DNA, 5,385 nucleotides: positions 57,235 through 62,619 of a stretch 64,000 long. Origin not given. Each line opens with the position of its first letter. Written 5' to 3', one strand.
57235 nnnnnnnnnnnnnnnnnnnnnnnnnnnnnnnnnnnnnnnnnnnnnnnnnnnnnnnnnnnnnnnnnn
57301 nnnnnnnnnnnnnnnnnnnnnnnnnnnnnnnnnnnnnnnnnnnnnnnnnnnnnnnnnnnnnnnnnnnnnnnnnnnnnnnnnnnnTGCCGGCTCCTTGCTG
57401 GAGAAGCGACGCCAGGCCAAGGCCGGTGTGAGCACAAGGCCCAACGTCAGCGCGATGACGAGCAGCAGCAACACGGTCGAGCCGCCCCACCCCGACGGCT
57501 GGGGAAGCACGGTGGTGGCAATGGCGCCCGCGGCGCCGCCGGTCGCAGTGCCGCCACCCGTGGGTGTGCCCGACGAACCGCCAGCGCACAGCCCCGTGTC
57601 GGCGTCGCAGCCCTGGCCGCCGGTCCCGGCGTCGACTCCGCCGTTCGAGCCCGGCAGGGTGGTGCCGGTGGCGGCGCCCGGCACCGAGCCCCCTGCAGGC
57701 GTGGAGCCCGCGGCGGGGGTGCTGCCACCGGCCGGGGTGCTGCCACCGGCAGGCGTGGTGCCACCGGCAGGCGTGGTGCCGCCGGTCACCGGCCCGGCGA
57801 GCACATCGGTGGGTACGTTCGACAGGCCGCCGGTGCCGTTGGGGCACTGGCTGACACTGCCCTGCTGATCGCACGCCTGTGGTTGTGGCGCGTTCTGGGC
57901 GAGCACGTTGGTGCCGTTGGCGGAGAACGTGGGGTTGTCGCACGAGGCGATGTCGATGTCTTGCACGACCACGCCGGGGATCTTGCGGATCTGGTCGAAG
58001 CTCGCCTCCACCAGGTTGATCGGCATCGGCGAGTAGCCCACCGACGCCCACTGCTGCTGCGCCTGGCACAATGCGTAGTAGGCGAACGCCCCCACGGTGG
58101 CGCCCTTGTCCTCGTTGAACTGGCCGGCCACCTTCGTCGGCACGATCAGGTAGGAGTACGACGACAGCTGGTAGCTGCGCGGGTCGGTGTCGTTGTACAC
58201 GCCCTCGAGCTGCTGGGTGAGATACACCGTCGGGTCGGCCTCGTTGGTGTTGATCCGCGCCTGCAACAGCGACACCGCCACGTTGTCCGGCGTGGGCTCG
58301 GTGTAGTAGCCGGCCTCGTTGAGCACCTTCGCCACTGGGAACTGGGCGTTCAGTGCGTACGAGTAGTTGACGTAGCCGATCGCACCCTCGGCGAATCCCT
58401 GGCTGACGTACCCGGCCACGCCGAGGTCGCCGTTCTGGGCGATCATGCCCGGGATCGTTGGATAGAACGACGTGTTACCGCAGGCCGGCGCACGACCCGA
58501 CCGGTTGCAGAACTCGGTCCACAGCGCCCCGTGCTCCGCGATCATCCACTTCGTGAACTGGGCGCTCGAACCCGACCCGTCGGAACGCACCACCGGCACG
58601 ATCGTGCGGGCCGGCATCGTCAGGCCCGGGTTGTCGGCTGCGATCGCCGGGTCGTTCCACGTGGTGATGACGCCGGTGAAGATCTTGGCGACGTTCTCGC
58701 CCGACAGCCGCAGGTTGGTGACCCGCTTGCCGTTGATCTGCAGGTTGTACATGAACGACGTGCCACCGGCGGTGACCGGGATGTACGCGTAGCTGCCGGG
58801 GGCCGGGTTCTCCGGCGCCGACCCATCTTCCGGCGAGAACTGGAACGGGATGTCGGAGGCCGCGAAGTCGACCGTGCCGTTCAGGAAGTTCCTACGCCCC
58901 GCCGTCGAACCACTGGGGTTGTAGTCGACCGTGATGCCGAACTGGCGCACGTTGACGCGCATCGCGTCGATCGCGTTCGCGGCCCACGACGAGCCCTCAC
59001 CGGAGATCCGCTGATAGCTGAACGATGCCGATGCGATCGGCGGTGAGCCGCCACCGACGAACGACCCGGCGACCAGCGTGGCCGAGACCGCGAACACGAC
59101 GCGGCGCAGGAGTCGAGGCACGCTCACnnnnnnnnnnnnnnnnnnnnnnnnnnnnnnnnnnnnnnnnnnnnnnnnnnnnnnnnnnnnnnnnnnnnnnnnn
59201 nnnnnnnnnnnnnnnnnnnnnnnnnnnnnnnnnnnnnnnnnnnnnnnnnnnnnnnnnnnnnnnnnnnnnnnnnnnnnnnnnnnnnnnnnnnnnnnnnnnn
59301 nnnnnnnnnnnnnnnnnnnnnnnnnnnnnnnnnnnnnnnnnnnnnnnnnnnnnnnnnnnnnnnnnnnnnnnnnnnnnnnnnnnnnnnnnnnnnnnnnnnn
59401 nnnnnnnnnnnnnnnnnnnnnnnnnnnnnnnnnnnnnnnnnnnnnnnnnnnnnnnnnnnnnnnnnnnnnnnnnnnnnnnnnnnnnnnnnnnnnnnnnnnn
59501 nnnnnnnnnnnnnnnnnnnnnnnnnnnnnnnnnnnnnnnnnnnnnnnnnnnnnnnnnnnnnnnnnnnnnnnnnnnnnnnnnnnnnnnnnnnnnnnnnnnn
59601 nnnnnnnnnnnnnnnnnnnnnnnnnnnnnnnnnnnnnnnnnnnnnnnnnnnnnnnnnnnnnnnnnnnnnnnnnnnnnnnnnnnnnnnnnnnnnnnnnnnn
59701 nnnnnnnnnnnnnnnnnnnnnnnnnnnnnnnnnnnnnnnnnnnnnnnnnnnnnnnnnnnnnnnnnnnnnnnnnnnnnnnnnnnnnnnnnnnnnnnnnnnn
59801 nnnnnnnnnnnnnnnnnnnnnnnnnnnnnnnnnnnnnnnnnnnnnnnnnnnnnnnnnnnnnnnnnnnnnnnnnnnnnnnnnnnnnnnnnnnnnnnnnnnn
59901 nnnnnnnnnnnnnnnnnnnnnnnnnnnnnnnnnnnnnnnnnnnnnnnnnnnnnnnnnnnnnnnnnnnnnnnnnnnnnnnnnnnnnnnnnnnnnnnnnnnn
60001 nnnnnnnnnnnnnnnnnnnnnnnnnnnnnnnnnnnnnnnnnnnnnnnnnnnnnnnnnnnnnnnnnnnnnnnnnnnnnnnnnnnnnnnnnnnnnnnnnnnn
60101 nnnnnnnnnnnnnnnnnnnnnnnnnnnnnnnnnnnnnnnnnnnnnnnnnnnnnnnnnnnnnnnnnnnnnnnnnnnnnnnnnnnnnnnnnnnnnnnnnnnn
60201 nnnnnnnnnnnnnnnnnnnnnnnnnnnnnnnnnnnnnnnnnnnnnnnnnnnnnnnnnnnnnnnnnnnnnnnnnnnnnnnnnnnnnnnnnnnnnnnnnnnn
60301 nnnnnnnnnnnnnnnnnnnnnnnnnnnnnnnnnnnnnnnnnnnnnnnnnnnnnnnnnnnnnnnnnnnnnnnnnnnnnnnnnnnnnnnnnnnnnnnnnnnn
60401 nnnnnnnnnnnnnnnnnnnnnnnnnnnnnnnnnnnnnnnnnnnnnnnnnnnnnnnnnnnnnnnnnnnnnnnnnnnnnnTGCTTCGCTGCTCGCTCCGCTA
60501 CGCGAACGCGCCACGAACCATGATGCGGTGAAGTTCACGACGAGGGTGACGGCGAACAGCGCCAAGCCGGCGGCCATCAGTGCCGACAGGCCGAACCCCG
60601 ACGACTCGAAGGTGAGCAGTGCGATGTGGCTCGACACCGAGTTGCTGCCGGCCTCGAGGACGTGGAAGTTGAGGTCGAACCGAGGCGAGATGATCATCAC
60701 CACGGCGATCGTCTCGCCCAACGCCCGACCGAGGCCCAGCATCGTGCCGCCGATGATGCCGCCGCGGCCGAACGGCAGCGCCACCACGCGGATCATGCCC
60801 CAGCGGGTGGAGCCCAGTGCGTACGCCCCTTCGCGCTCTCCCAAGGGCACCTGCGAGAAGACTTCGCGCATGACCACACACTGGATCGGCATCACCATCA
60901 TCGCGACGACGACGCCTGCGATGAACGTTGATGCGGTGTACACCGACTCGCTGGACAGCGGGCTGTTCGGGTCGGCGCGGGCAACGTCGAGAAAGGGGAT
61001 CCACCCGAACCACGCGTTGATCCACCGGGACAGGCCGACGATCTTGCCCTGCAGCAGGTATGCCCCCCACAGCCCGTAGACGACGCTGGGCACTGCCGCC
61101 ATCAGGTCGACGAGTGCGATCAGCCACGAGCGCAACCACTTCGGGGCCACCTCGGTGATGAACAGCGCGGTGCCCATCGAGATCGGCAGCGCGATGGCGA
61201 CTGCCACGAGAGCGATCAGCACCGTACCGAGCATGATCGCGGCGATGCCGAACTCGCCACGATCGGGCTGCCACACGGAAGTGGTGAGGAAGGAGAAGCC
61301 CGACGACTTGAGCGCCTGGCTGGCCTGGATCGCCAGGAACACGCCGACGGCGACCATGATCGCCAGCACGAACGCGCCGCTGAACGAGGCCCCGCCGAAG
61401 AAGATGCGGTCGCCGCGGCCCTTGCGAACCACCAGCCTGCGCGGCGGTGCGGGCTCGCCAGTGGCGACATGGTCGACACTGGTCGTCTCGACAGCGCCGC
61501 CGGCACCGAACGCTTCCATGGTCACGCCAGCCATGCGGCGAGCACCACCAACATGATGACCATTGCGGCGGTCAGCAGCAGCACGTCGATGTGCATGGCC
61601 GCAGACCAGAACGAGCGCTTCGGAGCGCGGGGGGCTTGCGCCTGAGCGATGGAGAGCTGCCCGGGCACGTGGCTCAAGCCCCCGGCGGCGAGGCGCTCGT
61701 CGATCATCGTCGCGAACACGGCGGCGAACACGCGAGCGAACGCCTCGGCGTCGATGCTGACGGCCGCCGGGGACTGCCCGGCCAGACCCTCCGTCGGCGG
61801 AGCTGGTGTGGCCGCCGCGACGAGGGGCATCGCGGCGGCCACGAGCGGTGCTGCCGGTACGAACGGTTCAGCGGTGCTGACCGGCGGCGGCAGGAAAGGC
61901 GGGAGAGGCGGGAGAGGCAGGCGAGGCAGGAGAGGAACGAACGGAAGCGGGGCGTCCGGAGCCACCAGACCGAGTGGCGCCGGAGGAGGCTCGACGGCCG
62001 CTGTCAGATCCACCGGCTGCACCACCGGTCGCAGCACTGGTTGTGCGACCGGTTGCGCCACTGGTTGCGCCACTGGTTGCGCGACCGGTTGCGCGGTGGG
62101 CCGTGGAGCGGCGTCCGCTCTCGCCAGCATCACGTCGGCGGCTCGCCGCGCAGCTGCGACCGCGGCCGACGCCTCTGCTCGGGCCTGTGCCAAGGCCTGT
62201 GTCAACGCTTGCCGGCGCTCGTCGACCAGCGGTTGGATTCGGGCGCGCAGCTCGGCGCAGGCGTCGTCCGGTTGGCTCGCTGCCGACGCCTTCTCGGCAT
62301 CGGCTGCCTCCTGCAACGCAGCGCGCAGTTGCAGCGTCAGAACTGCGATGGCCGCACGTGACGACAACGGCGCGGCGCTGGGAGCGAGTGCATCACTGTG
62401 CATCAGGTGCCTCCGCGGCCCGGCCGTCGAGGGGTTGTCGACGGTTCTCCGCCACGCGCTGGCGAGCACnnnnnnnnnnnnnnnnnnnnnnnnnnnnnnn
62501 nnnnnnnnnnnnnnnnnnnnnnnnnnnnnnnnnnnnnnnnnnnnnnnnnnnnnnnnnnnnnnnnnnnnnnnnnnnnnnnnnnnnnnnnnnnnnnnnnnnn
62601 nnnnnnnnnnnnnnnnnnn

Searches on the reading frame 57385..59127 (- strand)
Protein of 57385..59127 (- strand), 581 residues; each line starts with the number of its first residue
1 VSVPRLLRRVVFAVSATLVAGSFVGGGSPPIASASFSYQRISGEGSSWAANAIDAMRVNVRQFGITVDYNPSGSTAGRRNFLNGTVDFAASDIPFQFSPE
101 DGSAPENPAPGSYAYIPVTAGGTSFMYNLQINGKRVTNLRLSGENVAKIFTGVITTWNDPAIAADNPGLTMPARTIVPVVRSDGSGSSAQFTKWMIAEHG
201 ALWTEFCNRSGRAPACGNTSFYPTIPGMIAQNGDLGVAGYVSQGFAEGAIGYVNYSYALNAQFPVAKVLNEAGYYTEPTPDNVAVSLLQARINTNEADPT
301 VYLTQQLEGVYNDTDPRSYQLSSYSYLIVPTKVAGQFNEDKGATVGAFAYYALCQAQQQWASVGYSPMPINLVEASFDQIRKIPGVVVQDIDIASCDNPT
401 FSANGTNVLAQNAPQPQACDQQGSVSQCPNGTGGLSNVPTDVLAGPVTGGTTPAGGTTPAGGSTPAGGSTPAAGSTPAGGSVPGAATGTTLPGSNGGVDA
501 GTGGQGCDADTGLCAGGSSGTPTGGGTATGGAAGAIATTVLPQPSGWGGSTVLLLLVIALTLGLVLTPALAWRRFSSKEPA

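Call 6: search_protein_families(library=pfam, proteins=[window:57385-59127:-], max_evalue=0.1)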
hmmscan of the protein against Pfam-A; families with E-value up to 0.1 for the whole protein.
window:57385-59127:- (581 aa): 1 family
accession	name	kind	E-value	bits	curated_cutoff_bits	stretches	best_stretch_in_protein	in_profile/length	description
PF12849.12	PBP_like_2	-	5.2e-36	125.2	27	1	37-354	8-265/267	PBP superfamily domain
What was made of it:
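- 57382..59127 (-): 581-aa PstS-like binding protein with a conserved C-terminal TM anchor. PF12849 E = 5e-36 (call 6).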

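Call 7: search_protein_families(library=ncbifam, proteins=[window:57385-59127:-], max_evalue=0.1)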
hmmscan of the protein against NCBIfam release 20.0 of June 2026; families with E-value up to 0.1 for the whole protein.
window:57385-59127:- (581 aa): 3 families
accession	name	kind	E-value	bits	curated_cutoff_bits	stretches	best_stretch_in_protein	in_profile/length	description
TIGR00975.1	3a0107s03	equivalog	7.8e-55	186.1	205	1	41-380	1-311/315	phosphate ABC transporter substrate-binding protein PstS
NF008171.0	PRK10918.1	equivalog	6.1e-28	97.8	339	1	34-374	22-327/346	phosphate ABC transporter substrate-binding protein PstS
TIGR02136.1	ptsS_2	subfamily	3e-15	56.2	206.6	1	10-284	12-245/295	phosphate ABC transporter substrate-binding protein PstS family protein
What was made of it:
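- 57382..59127 (-): TIGR00975 186 bits against a cutoff of 205 (call 7).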

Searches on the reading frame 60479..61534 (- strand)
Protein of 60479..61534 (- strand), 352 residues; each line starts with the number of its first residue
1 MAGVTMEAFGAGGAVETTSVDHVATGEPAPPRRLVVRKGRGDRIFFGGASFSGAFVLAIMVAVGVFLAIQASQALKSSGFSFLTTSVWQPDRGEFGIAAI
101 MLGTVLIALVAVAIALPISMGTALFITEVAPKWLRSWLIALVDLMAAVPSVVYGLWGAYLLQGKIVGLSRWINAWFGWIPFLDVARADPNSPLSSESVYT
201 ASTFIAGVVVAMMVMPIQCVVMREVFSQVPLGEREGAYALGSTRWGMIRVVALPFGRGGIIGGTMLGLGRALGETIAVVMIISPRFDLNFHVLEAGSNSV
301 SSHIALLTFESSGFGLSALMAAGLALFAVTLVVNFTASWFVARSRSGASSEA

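Call 26: search_protein_families(library=pfam, proteins=[window:60479-61534:-], max_evalue=0.01)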
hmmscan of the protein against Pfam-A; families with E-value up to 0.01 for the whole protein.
window:60479-61534:- (352 aa): 1 family
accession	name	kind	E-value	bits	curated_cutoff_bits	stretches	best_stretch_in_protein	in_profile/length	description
PF00528.27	BPD_transp_1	-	8e-10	39.2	26.4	1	128-344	10-182/184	Binding-protein-dependent transport system inner membrane component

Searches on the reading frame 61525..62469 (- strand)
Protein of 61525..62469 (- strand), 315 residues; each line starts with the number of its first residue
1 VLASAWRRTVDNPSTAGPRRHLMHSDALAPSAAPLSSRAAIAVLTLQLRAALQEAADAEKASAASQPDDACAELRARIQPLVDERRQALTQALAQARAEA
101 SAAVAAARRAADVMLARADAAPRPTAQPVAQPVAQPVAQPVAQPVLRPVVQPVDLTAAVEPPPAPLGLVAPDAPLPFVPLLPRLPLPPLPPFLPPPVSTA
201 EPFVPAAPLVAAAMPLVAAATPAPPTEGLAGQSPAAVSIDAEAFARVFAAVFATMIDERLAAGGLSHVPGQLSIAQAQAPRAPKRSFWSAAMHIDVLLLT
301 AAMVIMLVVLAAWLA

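Call 26: search_protein_families(library=pfam, proteins=[window:61525-62469:-], max_evalue=0.01)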
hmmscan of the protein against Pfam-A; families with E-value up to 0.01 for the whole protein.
window:61525-62469:- (315 aa): 1 family
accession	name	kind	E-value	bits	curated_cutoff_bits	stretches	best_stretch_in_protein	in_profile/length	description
PF04886.17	PT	-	0.001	19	26.2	1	124-144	14-34/36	PT disordered repeat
